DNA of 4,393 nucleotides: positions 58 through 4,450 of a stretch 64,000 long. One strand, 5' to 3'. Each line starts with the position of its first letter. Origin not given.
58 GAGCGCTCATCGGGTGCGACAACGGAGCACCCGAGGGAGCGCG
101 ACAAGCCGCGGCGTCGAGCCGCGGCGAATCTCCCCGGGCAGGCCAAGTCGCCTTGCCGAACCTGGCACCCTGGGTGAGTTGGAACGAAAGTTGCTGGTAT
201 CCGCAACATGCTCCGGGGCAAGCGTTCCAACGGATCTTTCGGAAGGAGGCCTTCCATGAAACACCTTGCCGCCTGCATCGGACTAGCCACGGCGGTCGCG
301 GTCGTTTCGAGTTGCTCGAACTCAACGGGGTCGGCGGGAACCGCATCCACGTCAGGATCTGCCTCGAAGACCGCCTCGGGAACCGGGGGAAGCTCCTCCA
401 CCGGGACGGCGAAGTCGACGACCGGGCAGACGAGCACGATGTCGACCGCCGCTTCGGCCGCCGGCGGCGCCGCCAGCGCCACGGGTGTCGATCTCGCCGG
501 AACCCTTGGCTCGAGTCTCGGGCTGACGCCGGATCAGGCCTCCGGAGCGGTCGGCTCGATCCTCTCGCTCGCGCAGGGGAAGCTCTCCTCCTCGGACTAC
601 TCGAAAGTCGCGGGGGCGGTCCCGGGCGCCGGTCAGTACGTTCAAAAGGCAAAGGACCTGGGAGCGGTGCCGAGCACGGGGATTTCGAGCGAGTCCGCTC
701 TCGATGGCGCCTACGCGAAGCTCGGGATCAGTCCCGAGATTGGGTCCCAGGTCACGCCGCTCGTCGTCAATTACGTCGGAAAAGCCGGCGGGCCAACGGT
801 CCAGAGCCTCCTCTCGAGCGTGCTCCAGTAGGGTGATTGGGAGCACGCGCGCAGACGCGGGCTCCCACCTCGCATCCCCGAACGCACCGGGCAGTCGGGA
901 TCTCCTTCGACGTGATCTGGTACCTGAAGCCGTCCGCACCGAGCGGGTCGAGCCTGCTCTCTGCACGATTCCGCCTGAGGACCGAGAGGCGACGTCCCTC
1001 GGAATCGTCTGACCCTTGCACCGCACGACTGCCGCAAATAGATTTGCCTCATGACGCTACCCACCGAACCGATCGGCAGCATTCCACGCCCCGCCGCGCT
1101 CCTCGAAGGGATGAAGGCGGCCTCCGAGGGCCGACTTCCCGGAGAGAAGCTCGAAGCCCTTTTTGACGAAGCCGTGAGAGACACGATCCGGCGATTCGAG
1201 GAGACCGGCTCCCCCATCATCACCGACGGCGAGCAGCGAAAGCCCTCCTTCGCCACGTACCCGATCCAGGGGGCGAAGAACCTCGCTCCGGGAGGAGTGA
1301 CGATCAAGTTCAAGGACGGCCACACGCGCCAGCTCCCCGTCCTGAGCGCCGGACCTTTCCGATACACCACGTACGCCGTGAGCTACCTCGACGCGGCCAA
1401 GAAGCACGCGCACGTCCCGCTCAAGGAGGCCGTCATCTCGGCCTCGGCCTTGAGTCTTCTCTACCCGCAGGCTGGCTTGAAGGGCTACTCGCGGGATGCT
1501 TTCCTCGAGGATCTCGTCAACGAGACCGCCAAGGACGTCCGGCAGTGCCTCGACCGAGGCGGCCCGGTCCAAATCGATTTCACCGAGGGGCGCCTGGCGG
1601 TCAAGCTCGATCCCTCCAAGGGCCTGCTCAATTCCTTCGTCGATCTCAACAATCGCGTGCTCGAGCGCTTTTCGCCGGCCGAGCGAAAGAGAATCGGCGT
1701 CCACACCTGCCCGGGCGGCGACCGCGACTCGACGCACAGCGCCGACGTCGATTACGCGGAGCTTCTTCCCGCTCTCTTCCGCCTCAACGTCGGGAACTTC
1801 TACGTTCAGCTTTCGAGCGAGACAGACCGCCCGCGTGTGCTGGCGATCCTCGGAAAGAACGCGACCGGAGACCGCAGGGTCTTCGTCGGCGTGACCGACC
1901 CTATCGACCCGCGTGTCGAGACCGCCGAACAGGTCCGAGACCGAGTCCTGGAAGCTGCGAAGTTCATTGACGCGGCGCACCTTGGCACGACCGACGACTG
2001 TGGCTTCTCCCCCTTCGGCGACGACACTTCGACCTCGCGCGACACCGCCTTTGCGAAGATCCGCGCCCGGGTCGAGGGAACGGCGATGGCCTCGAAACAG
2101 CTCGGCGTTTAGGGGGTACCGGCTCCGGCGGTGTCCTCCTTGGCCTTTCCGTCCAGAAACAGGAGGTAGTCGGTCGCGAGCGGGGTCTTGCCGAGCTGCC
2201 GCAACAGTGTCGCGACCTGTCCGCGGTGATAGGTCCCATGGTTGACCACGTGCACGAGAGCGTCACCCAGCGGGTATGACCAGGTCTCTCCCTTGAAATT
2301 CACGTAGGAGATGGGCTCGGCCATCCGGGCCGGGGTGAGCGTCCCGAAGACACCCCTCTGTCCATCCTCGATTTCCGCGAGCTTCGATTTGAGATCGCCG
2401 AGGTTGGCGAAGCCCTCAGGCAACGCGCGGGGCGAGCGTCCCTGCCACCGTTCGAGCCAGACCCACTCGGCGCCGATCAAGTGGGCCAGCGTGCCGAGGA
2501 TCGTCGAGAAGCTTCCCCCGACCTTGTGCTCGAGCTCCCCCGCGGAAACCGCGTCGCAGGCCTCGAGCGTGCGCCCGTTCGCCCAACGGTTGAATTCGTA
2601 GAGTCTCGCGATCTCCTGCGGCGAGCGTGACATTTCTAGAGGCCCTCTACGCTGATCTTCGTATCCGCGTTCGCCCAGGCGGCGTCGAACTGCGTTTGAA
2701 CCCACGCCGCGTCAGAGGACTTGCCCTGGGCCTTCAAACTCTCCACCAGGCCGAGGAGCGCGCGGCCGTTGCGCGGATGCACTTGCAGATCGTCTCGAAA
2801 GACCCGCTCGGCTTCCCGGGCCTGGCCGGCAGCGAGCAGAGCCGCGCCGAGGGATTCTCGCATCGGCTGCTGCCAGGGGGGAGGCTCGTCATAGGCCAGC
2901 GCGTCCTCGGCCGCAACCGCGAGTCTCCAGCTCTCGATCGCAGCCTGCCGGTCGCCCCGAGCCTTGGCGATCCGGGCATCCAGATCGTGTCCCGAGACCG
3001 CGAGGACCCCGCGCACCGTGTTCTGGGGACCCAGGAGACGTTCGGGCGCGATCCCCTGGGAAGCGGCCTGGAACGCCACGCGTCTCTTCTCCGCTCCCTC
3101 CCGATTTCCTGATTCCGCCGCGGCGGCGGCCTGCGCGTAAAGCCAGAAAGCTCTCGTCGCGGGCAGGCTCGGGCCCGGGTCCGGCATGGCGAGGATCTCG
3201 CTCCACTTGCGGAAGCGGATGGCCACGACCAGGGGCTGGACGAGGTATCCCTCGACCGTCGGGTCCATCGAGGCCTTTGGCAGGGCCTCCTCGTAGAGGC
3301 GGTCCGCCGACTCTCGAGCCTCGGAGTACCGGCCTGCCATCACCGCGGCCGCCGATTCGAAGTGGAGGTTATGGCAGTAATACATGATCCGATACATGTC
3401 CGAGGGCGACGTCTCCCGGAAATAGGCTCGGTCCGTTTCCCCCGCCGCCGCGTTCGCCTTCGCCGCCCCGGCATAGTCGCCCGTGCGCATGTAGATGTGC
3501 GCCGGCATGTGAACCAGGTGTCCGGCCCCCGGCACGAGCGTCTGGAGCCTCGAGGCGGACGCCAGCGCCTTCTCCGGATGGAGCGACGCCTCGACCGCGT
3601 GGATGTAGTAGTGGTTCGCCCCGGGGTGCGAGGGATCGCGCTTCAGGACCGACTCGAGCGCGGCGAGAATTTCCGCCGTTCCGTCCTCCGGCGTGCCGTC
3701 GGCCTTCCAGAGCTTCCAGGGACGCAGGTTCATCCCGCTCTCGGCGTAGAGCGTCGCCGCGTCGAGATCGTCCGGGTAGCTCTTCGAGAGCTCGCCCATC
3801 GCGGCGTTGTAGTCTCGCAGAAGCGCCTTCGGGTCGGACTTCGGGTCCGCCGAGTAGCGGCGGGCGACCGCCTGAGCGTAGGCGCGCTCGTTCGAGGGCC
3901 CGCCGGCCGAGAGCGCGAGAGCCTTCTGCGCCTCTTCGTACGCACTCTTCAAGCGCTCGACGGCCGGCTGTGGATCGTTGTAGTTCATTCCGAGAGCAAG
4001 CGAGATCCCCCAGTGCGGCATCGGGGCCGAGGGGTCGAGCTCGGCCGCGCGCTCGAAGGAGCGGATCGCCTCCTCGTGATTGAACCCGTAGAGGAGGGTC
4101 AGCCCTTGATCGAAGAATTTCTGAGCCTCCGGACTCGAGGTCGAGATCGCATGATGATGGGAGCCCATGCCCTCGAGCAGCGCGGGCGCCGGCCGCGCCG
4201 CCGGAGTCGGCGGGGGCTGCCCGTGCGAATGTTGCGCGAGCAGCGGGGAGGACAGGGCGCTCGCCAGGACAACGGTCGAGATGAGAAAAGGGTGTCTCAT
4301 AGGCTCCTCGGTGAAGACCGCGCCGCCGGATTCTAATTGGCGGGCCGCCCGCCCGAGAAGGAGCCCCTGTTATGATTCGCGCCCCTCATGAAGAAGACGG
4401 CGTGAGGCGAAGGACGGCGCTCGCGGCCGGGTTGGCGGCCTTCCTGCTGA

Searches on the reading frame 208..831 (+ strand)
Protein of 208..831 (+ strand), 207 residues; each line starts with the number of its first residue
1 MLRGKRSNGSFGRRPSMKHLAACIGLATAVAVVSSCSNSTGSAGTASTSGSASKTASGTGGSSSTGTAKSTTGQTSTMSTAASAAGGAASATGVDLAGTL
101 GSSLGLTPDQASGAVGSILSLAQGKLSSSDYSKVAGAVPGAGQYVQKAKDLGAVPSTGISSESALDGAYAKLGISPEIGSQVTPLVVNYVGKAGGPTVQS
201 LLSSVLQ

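Call 68: search_protein_families(library=pfam, proteins=[window:208-831:+], max_evalue=0.001)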
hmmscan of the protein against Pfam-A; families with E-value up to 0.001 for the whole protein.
window:208-831:+ (207 aa): 1 family
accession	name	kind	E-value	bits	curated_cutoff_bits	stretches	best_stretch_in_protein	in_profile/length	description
PF11075.13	DUF2780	-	1.8e-22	80.7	27.5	1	65-205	22-174/176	Protein of unknown function VcgC/VcgE (DUF2780)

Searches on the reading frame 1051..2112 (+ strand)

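Call 68: search_protein_families(library=pfam, proteins=[window:1051-2112:+], max_evalue=0.001)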
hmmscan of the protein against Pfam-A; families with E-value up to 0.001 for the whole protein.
window:1051-2112:+ (353 aa): 1 family
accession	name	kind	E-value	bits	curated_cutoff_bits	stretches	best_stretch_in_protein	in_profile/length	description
PF01717.24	Meth_synt_2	-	6.2e-10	39.3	21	1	3-320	1-304/324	Cobalamin-independent synthase, Catalytic domain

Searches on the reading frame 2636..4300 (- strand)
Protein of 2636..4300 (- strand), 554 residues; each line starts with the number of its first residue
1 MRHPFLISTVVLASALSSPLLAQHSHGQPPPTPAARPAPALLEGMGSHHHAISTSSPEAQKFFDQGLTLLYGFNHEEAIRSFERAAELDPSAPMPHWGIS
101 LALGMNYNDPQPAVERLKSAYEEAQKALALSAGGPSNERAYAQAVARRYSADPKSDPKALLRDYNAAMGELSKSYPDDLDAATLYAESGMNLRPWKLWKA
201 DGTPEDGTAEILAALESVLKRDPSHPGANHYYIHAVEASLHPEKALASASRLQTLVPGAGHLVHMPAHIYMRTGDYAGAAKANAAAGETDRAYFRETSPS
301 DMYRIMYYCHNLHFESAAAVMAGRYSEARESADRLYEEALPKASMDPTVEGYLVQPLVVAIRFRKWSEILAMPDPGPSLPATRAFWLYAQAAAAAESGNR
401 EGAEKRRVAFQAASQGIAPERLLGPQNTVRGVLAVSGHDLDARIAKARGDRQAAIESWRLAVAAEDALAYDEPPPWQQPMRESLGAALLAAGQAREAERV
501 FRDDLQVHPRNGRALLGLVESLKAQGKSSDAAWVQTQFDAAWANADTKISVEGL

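Call 67: search_protein_families(library=pfam, proteins=[window:2636-4300:-], max_evalue=0.001)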
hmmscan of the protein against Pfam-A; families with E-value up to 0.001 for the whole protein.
window:2636-4300:- (554 aa): 4 families
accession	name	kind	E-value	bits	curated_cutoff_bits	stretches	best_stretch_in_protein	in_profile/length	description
PF07719.23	TPR_2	-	0.00016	22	27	0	62-91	4-33/34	Tetratricopeptide repeat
PF13414.12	TPR_11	-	0.00026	21.1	26.8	0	75-103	10-38/42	TPR repeat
PF14559.12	TPR_19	-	0.00052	20.7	25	0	488-531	1-44/68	Tetratricopeptide repeat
PF13176.12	TPR_7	-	0.00067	20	27.9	0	75-90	15-32/36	Tetratricopeptide repeat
